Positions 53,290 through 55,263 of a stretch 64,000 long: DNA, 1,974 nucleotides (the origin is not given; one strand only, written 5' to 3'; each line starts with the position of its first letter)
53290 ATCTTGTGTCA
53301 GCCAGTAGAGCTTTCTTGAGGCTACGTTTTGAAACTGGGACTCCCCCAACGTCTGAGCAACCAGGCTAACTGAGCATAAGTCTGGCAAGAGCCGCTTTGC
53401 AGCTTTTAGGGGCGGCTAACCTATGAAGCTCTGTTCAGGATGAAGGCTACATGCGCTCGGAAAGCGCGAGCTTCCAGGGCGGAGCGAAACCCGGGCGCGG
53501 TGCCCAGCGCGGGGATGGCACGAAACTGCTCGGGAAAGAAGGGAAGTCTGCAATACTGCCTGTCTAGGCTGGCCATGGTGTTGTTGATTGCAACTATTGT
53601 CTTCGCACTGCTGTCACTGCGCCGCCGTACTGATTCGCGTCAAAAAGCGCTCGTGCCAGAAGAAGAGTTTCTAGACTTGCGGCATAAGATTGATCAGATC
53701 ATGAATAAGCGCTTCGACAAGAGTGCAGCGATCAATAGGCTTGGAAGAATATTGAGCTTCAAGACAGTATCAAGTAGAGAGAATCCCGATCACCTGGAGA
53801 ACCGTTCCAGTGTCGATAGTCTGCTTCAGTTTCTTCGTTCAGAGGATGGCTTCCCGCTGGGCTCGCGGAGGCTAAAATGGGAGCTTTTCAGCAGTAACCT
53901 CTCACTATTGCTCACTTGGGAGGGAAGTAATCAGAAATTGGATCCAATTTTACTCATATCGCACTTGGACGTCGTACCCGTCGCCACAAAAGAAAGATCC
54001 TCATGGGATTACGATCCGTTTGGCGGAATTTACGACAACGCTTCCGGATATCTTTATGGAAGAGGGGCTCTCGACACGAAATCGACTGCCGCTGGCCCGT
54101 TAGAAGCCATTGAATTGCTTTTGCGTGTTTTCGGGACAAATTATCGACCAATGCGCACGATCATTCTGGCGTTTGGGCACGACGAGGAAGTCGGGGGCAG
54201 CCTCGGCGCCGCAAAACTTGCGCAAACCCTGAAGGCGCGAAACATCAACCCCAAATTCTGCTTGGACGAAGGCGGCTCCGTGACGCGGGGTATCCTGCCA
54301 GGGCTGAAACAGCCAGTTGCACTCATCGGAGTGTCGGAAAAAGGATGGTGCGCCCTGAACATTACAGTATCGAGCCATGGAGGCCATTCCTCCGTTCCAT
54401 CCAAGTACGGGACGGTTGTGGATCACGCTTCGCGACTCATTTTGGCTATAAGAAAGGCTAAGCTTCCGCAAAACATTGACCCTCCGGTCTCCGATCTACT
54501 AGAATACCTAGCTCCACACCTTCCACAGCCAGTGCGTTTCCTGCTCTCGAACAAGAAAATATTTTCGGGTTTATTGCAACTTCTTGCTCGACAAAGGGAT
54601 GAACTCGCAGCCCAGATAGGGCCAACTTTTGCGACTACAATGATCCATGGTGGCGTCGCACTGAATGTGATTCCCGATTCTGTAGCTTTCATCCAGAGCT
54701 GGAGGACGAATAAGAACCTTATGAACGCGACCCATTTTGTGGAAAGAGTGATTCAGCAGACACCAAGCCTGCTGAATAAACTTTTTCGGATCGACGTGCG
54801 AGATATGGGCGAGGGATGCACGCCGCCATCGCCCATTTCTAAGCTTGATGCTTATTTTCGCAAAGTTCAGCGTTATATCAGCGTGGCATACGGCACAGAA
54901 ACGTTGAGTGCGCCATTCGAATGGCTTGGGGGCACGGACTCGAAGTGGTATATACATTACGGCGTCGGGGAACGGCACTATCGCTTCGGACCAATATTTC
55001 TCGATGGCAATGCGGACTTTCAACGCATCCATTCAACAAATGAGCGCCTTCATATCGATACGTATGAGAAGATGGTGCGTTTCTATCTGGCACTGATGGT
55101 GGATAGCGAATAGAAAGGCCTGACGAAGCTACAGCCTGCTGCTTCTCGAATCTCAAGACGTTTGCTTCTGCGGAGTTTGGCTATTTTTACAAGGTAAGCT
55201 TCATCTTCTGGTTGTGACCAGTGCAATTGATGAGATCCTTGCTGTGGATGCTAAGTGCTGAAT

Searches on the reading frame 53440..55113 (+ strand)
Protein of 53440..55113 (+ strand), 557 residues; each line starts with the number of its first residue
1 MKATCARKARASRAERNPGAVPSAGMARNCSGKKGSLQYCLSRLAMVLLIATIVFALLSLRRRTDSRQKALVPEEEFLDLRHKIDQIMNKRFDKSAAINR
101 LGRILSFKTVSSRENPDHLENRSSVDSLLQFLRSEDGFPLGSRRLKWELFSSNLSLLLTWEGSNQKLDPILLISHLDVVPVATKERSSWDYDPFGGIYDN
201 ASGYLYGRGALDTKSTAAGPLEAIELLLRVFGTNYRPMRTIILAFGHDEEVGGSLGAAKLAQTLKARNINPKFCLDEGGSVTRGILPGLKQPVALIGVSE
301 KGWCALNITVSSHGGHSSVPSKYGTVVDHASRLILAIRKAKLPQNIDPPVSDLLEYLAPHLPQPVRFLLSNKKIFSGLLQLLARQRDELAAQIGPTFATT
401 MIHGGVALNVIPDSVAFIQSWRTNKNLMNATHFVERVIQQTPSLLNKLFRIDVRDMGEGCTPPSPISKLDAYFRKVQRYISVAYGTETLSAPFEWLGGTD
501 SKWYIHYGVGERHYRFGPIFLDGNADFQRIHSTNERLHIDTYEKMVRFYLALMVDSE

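Call 26: list_cluster_members(proteins=[window:53440-55113:+, window:61117-63879:+, window:32112-35351:-, window:50575-51642:-, window:10489-11781:+, window:17794-18255:+])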
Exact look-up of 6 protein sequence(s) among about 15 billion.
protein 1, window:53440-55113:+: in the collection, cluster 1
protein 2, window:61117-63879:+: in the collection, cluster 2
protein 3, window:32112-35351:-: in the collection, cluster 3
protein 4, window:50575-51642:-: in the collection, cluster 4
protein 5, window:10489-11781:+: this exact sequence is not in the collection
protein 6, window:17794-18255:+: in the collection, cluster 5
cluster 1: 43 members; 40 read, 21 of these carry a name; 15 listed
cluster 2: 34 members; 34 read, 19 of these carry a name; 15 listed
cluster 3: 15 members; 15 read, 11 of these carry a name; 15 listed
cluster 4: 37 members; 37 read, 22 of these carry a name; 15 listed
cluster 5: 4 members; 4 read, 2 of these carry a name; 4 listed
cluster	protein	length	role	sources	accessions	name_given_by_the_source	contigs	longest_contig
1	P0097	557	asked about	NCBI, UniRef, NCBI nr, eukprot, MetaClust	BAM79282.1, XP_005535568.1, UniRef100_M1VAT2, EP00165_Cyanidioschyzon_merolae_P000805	unknown M20/M25/M40 family peptidase [Cyanidioschyzon merolae strain 10D] | Peptidase M20 dimerisation domain-containing protein n=1 Tax=Cyanidioschyzon merolae ... | XP_005535568.1 unknown M20/M25/M40 family peptidase [Cyanidioschyzon merolae strain 10D]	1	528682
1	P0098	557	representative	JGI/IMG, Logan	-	-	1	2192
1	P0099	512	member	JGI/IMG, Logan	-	carboxypeptidase PM20D1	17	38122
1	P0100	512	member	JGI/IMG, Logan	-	carboxypeptidase PM20D1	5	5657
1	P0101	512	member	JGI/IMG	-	carboxypeptidase PM20D1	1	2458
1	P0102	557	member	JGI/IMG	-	carboxypeptidase PM20D1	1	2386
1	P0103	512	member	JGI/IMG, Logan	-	carboxypeptidase PM20D1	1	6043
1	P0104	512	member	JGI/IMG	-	carboxypeptidase PM20D1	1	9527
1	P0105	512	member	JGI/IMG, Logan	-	carboxypeptidase PM20D1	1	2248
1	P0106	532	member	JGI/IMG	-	carboxypeptidase PM20D1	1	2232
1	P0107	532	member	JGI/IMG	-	carboxypeptidase PM20D1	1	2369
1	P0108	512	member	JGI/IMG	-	carboxypeptidase PM20D1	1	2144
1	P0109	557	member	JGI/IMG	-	carboxypeptidase PM20D1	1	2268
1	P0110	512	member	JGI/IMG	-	carboxypeptidase PM20D1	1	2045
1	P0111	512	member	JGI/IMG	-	carboxypeptidase PM20D1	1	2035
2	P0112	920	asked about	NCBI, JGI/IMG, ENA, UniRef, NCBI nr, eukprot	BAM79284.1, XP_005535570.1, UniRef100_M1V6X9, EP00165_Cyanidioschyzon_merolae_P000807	ATP-dependent Zn protease FtsH2 [Cyanidioschyzon merolae strain 10D] | ATP-dependent Zn protease FtsH2 n=1 Tax=Cyanidioschyzon merolae (strain NIES-3377 / 10D) ... | XP_005535570.1 ATP-dependent Zn protease FtsH2 [Cyanidioschyzon merolae strain 10D]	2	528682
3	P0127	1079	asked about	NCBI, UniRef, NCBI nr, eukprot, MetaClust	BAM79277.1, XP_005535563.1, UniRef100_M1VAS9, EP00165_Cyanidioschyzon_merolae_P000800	isoleucine--tRNA ligase [Cyanidioschyzon merolae strain 10D] | isoleucine--tRNA ligase n=1 Tax=Cyanidioschyzon merolae (strain NIES-3377 / 10D) ... | XP_005535563.1 isoleucine--tRNA ligase [Cyanidioschyzon merolae strain 10D]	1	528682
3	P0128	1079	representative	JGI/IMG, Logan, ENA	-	-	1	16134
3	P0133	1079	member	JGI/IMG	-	isoleucyl-tRNA synthetase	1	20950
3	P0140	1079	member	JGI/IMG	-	-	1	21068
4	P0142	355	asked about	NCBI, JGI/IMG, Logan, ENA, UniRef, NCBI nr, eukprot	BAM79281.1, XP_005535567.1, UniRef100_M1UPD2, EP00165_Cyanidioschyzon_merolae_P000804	hypothetical protein CYME_CME052C [Cyanidioschyzon merolae strain 10D] | Chalcone isomerase domain-containing protein n=1 Tax=Cyanidioschyzon merolae (strain ... | XP_005535567.1 hypothetical protein CYME_CME052C [Cyanidioschyzon merolae strain 10D]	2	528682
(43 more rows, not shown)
